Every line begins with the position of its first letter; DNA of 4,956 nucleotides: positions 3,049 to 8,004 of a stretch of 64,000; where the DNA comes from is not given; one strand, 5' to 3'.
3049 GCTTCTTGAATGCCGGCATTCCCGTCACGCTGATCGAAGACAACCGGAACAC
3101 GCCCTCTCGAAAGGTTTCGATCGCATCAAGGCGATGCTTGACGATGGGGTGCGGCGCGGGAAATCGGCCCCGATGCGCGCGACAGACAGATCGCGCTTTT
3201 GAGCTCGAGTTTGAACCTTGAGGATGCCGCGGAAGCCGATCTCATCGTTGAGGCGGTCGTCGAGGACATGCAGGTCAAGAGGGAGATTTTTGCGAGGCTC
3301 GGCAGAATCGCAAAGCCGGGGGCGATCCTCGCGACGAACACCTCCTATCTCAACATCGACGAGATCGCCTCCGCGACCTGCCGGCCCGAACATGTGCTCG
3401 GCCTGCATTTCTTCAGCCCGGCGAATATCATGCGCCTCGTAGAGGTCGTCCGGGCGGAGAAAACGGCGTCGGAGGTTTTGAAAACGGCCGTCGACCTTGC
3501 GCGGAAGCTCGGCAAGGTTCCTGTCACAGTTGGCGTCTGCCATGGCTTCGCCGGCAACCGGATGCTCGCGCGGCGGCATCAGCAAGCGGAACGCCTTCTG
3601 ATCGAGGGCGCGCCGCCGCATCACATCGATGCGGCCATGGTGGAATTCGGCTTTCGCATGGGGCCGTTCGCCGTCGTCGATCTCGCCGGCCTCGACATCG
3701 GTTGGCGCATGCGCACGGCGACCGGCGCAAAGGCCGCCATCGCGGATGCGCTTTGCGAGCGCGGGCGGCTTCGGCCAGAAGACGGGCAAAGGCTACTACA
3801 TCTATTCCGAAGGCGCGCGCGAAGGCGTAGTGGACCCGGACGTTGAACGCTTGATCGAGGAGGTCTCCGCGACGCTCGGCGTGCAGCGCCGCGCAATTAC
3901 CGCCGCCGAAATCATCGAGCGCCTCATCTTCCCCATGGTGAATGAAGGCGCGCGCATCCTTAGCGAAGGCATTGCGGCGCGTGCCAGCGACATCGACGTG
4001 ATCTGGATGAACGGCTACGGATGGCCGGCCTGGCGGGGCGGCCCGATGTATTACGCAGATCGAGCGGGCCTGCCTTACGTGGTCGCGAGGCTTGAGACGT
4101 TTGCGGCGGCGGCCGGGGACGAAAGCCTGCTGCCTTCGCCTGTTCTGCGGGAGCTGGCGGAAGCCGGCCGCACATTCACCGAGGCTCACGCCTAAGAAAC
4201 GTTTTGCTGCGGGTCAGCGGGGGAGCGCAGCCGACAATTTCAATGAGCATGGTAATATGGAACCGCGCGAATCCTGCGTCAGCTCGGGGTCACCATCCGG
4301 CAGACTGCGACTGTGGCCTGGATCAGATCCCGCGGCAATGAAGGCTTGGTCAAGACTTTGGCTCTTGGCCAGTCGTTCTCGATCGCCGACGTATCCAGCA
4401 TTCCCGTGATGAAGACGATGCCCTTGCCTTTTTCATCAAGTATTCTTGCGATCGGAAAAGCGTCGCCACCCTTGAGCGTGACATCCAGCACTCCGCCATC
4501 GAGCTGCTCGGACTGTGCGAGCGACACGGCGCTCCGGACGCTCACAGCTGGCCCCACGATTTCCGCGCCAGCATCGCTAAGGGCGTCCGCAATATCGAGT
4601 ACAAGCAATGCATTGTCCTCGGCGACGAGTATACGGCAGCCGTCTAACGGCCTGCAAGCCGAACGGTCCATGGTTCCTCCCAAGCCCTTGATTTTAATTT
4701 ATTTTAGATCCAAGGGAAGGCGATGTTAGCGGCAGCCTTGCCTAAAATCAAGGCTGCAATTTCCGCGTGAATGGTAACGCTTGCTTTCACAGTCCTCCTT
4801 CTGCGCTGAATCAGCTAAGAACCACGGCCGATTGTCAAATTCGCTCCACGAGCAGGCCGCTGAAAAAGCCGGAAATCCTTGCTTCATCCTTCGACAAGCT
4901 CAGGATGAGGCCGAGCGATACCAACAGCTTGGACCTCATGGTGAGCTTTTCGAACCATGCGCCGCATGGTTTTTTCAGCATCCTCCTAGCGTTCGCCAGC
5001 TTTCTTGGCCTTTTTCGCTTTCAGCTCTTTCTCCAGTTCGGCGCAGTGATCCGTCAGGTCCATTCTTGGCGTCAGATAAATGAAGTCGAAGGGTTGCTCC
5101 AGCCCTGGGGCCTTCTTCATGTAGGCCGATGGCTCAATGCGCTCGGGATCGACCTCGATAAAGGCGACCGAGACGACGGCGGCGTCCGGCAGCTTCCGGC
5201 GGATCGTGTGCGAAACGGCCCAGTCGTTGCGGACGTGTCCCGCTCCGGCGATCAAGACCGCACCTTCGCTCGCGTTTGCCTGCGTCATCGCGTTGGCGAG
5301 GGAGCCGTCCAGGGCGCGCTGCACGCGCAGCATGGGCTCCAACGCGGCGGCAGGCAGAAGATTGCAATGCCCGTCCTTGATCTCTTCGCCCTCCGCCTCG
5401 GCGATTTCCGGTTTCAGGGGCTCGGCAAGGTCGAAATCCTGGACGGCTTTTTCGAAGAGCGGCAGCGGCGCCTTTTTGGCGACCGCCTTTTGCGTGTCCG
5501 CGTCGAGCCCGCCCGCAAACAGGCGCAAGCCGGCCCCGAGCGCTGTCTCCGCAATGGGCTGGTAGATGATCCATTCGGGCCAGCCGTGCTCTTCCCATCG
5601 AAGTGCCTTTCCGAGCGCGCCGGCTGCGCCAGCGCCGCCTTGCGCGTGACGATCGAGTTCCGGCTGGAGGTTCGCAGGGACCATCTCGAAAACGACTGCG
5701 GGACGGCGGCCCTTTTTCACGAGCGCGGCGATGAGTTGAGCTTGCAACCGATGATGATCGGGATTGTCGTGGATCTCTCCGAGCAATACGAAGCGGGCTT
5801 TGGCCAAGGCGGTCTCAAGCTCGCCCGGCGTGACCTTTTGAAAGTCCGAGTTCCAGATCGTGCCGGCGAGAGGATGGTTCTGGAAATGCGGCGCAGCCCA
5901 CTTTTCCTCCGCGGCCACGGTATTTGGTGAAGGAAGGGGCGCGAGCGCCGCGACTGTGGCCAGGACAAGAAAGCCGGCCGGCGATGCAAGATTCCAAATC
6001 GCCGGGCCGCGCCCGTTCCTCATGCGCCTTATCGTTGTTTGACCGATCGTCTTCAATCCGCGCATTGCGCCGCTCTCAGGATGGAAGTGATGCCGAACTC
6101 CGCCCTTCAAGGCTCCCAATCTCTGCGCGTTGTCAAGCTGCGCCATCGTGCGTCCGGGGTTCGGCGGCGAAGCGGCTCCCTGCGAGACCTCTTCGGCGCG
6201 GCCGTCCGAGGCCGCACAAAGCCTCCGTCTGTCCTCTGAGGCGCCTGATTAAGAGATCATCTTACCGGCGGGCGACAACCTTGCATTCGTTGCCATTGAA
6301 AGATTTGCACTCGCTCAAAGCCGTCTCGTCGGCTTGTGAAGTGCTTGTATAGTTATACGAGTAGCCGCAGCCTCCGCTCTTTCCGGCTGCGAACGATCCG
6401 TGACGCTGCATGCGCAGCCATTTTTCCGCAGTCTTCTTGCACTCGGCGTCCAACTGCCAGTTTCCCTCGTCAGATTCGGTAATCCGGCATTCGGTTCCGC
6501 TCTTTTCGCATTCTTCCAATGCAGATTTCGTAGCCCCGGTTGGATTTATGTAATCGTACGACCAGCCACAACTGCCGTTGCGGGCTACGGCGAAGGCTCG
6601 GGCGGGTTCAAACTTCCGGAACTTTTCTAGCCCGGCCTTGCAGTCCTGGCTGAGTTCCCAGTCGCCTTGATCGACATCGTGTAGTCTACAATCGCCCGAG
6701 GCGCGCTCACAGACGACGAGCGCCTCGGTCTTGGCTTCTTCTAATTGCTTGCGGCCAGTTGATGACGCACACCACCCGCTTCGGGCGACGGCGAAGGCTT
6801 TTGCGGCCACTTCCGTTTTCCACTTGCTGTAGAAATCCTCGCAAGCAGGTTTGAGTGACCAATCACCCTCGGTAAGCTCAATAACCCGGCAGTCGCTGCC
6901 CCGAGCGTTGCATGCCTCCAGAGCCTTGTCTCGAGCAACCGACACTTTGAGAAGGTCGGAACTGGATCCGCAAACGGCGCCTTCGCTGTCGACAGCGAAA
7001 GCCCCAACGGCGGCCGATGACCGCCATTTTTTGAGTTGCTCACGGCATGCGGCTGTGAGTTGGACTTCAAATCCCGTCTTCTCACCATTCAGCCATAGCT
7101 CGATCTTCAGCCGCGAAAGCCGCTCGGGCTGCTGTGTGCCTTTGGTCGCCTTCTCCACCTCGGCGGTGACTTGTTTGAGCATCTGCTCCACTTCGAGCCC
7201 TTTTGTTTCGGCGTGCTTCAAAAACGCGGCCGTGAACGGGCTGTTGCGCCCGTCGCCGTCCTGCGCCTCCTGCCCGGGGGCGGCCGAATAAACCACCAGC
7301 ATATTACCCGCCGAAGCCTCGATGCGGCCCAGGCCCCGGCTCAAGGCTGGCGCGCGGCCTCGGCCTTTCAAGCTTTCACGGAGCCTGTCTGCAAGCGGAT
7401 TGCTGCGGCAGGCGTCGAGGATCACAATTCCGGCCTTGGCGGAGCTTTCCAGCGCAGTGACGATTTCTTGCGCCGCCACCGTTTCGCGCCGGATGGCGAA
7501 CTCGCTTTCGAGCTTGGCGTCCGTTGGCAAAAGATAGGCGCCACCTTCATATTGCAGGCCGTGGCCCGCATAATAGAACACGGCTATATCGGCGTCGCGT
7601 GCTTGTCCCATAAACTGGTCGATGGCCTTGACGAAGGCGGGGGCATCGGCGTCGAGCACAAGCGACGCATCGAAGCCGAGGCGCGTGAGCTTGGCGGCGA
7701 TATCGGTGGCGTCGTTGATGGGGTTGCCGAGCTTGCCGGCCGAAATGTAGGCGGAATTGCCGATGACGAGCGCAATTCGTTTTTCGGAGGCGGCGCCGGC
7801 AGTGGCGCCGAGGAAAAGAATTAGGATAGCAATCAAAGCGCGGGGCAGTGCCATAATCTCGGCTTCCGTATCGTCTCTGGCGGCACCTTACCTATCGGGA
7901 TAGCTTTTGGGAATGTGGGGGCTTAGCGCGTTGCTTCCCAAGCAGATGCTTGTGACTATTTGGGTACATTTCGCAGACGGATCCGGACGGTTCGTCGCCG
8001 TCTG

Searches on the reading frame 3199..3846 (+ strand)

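Call 6: search_protein_families(library=ncbifam, max_evalue=1e-10, proteins=[window:3199-3846:+])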
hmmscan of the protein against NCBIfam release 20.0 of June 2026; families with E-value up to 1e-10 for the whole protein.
window:3199-3846:+ (215 aa): 19 families
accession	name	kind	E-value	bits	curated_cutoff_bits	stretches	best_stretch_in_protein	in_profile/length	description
NF008363.0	PRK11154.1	equivalog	2.5e-49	168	869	1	2-171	379-548/708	fatty acid oxidation complex subunit alpha FadJ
NF006124.0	PRK08268.1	subfamily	2.8e-46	158.5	508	1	6-169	80-245/507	3-hydroxyacyl-CoA dehydrogenase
NF008727.0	PRK11730.1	equivalog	1.1e-45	156.2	870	1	3-170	383-551/717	fatty acid oxidation complex subunit alpha FadB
TIGR02440.1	FadJ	equivalog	2.8e-44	151.5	968.45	1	2-171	374-543/699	fatty acid oxidation complex subunit alpha FadJ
NF004474.0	PRK05808.1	subfamily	3.2e-44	151.3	408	1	3-167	73-239/283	3-hydroxybutyryl-CoA dehydrogenase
TIGR02279.1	PaaC-3OHAcCoADH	equivalog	1.3e-42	146.3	669.4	1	6-171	78-245/503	3-hydroxyacyl-CoA dehydrogenase PaaH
NF004699.0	PRK06035.1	equivalog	5.3e-42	144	500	1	2-170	75-245/294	3-hydroxyacyl-CoA dehydrogenase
TIGR02441.1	fa_ox_alpha_mit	equivalog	8.1e-40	136.6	964.65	1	2-171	404-573/737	fatty acid oxidation complex subunit alpha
TIGR02437.1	FadB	equivalog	6.8e-39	133.8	933.55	1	4-173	384-554/714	fatty acid oxidation complex subunit alpha FadB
NF006722.0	PRK09260.1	equivalog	7.3e-37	127.1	429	1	3-167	72-239/289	3-hydroxyacyl-CoA dehydrogenase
NF005875.0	PRK07819.1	subfamily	2.2e-35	122.5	319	1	4-167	76-243/287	3-hydroxybutyryl-CoA dehydrogenase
NF005715.0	PRK07530.1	equivalog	2e-32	112.8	420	1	3-167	74-240/292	3-hydroxybutyryl-CoA dehydrogenase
NF006143.0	PRK08293.1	equivalog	1.6e-31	109.7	312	1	6-178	78-254/291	3-hydroxyacyl-CoA dehydrogenase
NF006125.0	PRK08269.1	equivalog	4.8e-27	94.9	427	1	10-164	92-251/334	3-hydroxybutyryl-CoA dehydrogenase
NF052272.1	Staph_FadB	exception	1.7e-26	92.7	999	1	6-171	77-248/752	3-hydroxyacyl-CoA dehydrogenase/crotonase FadB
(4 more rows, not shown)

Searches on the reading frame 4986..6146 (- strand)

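Call 6: search_protein_families(library=ncbifam, max_evalue=1e-10, proteins=[window:4986-6146:-])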
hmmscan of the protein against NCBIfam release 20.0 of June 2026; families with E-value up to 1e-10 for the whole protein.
window:4986-6146:- (386 aa): 0 families

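Call 72: search_protein_families(library=ncbifam, max_evalue=1e-8, proteins=[window:4986-6146:-])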
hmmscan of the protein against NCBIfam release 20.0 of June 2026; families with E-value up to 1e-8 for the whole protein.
window:4986-6146:- (386 aa): 0 families

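Call 83: search_protein_families(library=pfam, proteins=[window:4986-6146:-], max_evalue=0.0001)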
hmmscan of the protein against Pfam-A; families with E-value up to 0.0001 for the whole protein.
window:4986-6146:- (386 aa): 1 family
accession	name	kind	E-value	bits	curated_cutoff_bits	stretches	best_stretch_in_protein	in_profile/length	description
PF04187.18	Cofac_haem_bdg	-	1e-38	133.9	27.7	1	113-314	4-212/213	Haem-binding uptake, Tiki superfamily, ChaN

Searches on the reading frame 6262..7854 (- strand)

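Call 6: search_protein_families(library=ncbifam, max_evalue=1e-10, proteins=[window:6262-7854:-])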
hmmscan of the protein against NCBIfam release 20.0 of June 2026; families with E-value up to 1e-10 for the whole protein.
window:6262-7854:- (530 aa): 1 family
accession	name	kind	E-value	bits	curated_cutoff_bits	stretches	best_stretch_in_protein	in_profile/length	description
NF047832.1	caspase_w_EACC1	subfamily_domain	5.9e-17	61.8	140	1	27-218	2-187/211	caspase, EACC1-associated type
